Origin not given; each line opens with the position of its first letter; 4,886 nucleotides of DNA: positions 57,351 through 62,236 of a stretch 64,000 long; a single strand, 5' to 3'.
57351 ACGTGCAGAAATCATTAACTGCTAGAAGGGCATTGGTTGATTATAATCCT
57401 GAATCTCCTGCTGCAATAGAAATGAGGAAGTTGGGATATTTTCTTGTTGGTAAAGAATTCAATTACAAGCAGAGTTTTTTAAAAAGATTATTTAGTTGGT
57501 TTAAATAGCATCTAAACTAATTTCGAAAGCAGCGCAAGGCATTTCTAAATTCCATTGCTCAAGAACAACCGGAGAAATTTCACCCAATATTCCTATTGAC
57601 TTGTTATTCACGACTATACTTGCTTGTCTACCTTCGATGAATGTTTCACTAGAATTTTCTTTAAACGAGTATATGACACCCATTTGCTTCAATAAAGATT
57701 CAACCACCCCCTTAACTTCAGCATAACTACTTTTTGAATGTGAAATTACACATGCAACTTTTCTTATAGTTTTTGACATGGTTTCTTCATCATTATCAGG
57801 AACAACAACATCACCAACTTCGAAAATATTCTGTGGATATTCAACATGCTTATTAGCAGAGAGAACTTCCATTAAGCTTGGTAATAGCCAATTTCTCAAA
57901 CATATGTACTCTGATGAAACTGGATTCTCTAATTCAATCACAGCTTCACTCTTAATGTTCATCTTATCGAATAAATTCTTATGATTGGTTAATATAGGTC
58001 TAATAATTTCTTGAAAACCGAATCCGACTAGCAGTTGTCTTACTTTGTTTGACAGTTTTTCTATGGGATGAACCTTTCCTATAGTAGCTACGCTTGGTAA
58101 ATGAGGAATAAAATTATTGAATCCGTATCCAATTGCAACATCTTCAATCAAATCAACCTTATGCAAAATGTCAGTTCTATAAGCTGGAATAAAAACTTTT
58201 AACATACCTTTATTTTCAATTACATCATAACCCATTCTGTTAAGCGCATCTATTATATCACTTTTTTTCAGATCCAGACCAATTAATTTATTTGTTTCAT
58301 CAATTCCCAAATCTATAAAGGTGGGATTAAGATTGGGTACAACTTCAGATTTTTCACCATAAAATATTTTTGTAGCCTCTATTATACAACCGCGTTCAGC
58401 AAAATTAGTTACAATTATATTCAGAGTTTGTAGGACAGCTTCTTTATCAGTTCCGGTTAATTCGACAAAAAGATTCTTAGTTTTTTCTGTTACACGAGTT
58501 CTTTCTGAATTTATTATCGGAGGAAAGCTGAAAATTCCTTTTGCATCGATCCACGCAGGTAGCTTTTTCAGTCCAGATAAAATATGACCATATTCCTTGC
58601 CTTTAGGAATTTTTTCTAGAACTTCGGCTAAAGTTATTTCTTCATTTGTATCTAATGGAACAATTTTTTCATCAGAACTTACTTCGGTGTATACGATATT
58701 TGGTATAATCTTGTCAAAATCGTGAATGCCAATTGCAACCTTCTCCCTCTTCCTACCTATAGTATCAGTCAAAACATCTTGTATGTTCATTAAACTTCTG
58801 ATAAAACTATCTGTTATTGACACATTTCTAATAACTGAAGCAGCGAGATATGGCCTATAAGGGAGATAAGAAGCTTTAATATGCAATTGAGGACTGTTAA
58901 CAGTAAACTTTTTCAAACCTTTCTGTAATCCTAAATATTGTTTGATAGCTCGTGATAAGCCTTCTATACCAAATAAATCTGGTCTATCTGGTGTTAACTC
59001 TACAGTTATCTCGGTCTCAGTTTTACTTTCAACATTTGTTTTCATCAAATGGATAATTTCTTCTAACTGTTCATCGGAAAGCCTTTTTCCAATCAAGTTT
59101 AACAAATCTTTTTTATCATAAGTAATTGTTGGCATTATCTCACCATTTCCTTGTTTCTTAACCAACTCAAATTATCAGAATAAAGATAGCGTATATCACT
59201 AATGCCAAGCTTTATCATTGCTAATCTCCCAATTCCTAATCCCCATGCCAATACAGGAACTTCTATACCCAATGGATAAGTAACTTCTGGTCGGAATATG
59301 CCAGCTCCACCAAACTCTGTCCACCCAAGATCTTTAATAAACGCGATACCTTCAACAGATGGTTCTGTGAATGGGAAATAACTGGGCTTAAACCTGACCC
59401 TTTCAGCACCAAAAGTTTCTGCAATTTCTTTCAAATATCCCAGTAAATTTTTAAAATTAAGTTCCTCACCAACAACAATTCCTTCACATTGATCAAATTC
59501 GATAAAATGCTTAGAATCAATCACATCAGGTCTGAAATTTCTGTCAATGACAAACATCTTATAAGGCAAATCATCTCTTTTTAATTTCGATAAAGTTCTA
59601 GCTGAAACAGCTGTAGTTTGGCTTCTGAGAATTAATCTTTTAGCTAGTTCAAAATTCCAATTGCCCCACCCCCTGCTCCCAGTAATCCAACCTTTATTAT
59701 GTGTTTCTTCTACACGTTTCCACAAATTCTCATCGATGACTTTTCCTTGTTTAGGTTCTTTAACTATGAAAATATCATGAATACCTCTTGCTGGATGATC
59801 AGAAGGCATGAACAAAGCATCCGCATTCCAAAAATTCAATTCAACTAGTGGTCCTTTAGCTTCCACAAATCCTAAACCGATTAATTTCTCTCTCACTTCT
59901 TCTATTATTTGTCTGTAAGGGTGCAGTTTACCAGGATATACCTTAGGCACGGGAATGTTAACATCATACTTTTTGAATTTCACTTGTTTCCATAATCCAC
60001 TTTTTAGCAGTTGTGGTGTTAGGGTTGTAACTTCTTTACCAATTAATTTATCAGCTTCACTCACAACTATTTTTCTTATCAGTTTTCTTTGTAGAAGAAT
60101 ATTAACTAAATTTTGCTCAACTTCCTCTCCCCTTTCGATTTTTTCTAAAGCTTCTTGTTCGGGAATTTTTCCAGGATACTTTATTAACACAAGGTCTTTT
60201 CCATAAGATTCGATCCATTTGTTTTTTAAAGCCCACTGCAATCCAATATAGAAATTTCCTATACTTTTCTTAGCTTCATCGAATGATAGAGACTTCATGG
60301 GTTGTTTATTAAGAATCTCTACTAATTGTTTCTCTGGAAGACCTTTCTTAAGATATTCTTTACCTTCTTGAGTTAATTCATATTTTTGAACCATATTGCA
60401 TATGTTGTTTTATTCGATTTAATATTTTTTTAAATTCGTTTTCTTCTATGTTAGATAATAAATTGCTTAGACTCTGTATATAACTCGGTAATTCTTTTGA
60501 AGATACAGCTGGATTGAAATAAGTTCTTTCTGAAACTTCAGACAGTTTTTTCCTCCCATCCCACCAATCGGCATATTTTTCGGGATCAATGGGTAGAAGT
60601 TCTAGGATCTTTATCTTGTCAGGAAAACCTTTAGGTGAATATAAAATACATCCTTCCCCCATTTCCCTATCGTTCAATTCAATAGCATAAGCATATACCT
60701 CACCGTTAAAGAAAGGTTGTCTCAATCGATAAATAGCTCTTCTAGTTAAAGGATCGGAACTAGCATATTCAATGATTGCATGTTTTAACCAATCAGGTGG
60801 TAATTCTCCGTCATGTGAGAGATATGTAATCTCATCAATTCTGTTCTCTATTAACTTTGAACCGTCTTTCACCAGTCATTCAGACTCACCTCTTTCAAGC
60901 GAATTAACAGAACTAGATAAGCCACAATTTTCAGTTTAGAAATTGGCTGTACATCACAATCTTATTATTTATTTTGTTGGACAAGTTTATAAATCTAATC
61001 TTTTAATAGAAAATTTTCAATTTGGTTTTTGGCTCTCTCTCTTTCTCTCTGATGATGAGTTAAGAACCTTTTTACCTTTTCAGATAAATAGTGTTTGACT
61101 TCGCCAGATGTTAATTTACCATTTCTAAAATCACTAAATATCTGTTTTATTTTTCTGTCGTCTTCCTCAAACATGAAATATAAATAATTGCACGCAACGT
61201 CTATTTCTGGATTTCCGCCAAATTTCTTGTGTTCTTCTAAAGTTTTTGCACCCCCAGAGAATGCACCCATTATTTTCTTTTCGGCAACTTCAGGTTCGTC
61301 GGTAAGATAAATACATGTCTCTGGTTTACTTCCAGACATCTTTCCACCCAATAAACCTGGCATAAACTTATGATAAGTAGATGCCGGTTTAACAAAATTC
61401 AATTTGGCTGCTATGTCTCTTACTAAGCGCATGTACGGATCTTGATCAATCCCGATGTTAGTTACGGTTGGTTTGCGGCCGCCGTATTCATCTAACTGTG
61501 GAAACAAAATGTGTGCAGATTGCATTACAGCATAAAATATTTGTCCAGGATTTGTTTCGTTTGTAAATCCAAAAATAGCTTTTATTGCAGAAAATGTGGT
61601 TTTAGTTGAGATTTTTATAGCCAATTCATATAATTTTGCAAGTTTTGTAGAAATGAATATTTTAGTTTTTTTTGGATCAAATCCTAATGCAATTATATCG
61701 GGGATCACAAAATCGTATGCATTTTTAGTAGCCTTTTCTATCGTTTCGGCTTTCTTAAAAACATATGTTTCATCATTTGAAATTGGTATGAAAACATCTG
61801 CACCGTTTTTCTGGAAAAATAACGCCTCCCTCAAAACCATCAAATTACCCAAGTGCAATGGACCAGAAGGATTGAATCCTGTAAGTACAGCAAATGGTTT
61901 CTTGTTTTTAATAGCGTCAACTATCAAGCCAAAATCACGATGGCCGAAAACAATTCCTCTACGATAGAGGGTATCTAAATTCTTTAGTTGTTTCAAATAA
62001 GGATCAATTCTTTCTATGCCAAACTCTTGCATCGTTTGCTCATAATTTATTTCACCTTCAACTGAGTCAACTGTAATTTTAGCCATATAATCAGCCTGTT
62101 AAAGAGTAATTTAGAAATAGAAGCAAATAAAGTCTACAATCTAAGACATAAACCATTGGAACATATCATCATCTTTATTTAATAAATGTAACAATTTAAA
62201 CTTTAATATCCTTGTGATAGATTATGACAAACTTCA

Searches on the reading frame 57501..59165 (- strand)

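Call 97: search_protein_families(library=pfam, proteins=[window:57501-59165:-], max_evalue=0.0001)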
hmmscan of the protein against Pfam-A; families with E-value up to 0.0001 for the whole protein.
window:57501-59165:- (554 aa): 5 families
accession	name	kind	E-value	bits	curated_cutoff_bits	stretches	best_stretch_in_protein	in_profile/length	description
PF17759.6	tRNA_synthFbeta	-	4e-46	157.6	22.4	1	356-551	5-214/214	Phenylalanyl tRNA synthetase beta chain CLM domain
PF03484.21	B5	-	4.1e-25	88.2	28.6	1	284-349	1-67/67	tRNA synthetase B5 domain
PF03483.22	B3_4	-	2.9e-11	43.7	29.3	1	122-247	35-135/174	B3/4 domain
PF01409.25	tRNA-synt_2d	-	1.8e-09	37.9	19.8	1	360-552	11-220/246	tRNA synthetases class II core domain (F)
PF18262.7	PhetRS_B1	-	1.9e-07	31.7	26.8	0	11-79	1-82/83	Phe-tRNA synthetase beta subunit B1 domain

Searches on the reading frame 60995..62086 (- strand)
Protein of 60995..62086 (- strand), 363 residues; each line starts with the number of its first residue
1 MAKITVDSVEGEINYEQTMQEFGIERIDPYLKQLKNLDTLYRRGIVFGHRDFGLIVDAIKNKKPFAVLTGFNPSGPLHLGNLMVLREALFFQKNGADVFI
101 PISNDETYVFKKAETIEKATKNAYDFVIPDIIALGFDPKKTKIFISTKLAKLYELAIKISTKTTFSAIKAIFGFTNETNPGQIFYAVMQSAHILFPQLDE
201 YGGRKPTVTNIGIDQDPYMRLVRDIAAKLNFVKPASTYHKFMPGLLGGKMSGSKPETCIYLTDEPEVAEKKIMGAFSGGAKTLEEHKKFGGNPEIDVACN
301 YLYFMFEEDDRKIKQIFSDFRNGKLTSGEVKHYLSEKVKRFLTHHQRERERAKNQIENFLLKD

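Call 97: search_protein_families(library=pfam, proteins=[window:60995-62086:-], max_evalue=0.0001)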
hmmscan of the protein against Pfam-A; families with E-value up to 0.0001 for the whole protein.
window:60995-62086:- (363 aa): 1 family
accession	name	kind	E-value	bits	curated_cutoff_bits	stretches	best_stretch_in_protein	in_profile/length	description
PF00579.31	tRNA-synt_1b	-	7.3e-42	144.1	21.1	1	60-342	1-291/292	tRNA synthetases class I (W and Y)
